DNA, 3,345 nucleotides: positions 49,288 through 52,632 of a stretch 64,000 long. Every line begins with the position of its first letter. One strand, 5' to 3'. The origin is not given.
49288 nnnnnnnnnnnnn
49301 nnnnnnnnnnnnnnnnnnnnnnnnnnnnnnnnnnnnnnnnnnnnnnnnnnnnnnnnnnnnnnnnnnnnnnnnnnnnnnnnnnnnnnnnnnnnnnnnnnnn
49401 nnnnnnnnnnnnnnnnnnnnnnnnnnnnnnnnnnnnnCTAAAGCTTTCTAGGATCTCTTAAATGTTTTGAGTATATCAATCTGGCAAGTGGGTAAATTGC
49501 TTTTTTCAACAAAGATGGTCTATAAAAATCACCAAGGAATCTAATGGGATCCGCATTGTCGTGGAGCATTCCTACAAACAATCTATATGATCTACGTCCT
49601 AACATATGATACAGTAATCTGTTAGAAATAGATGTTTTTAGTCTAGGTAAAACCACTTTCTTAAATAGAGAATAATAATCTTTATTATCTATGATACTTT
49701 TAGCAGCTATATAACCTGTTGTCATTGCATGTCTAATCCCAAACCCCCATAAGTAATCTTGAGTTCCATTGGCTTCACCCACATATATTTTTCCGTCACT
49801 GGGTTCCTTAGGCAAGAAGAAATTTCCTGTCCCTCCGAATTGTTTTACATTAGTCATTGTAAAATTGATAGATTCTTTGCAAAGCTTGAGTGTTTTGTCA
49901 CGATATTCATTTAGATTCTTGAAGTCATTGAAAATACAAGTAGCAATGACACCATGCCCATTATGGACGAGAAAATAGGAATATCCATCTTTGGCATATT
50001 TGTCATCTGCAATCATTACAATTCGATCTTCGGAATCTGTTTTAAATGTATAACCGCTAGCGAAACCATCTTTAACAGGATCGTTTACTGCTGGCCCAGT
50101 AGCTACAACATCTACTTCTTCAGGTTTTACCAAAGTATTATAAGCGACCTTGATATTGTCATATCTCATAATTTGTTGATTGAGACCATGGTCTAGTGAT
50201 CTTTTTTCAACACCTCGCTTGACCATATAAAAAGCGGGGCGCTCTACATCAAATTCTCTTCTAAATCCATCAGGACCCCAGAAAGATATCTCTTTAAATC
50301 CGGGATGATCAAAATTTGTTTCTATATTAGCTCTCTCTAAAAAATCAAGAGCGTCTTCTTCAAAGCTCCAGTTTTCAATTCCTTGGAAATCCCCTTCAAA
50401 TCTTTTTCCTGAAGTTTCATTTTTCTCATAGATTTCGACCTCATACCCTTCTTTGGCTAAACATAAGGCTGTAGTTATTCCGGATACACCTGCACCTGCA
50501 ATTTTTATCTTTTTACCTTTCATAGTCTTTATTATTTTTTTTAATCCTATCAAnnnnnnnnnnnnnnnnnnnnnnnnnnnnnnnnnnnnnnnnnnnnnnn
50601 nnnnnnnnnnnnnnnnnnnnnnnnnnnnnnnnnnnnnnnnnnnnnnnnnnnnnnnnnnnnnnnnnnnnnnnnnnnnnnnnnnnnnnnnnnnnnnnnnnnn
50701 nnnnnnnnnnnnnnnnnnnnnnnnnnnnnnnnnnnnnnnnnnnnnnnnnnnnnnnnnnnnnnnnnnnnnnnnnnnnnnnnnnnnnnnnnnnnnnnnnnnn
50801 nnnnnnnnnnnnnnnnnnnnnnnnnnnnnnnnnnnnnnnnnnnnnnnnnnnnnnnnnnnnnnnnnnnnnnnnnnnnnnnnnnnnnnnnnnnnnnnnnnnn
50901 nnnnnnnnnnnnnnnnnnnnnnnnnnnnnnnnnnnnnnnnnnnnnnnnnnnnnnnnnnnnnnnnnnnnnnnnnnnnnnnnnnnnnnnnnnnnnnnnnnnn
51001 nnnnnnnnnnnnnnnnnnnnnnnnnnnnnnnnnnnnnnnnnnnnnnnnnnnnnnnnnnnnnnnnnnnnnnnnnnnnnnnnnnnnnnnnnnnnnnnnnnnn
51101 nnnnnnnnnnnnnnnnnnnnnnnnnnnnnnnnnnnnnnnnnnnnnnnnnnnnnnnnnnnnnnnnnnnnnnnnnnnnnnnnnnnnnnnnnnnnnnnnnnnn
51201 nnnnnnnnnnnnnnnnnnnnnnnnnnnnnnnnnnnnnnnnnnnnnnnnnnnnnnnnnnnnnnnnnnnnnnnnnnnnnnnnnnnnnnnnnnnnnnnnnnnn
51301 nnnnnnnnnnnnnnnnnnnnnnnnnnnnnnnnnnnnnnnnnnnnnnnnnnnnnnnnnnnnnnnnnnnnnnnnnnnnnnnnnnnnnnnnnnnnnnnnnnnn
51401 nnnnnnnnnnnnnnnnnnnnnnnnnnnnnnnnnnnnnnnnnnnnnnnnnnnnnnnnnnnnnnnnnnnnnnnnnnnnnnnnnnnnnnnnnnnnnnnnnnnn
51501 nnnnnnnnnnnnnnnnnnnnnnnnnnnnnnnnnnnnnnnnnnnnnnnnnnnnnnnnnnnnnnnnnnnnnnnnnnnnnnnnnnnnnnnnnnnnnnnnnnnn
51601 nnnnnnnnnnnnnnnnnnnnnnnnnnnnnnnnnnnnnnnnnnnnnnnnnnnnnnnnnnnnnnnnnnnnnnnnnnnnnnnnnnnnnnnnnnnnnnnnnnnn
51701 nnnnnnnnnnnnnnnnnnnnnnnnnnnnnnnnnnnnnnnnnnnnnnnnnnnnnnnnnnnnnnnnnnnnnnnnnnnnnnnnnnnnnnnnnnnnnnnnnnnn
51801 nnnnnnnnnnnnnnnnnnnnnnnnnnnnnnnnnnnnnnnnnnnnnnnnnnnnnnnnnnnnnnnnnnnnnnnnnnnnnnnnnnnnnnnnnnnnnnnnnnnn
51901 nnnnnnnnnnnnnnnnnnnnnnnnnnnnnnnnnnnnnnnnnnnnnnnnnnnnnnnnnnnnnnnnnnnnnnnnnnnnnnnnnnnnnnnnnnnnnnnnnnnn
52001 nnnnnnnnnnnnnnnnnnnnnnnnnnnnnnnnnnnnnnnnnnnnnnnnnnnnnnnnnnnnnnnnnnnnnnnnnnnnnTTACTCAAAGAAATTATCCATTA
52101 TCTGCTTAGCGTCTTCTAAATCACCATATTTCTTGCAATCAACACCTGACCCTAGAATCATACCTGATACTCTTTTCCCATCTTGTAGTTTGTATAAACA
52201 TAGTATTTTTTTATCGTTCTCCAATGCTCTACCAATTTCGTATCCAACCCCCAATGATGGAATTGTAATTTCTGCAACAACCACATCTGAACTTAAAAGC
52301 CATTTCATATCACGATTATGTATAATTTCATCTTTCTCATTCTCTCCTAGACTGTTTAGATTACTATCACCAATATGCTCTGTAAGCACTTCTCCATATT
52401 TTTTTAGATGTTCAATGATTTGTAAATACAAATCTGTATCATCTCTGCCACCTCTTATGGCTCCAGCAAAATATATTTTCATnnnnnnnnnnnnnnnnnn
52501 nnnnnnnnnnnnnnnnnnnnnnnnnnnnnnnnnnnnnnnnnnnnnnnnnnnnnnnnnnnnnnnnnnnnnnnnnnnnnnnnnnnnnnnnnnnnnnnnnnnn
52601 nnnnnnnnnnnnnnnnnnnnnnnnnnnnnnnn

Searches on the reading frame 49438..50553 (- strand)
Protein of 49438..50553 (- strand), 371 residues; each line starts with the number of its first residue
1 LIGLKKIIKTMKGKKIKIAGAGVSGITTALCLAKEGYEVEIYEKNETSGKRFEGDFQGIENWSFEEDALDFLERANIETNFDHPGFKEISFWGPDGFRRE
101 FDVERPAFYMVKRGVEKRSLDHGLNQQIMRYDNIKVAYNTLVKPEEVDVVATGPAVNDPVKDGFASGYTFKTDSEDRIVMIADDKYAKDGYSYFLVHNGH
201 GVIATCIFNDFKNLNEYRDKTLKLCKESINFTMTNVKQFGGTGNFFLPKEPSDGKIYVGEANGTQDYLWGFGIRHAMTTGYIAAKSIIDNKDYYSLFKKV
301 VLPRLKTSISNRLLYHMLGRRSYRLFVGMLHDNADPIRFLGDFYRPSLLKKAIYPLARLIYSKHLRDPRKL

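Call 64: search_protein_families(library=pfam, proteins=[window:49438-50553:-], max_evalue=0.001)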
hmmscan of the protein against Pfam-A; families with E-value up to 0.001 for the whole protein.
window:49438-50553:- (371 aa): 3 families
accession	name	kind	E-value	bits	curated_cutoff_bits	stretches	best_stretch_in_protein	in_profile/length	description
PF01266.30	DAO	-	7.1e-07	29.5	27.9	1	18-47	4-33/353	FAD dependent oxidoreductase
PF13450.12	NAD_binding_8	-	1.7e-05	25.4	21.9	1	18-49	1-32/68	NAD(P)-binding Rossmann-like domain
PF03486.20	HI0933_like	-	3.2e-05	23.9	50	1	15-76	2-64/244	HI0933-like protein Rossmann domain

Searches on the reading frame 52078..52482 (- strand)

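Call 64: search_protein_families(library=pfam, proteins=[window:52078-52482:-], max_evalue=0.001)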
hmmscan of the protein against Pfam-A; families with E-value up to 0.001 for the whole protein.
window:52078-52482:- (134 aa): 1 family
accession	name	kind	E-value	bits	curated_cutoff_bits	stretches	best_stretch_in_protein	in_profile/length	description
PF05014.21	Nuc_deoxyrib_tr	-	8.6e-14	52.1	28.8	1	3-99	1-99/117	Nucleoside 2-deoxyribosyltransferase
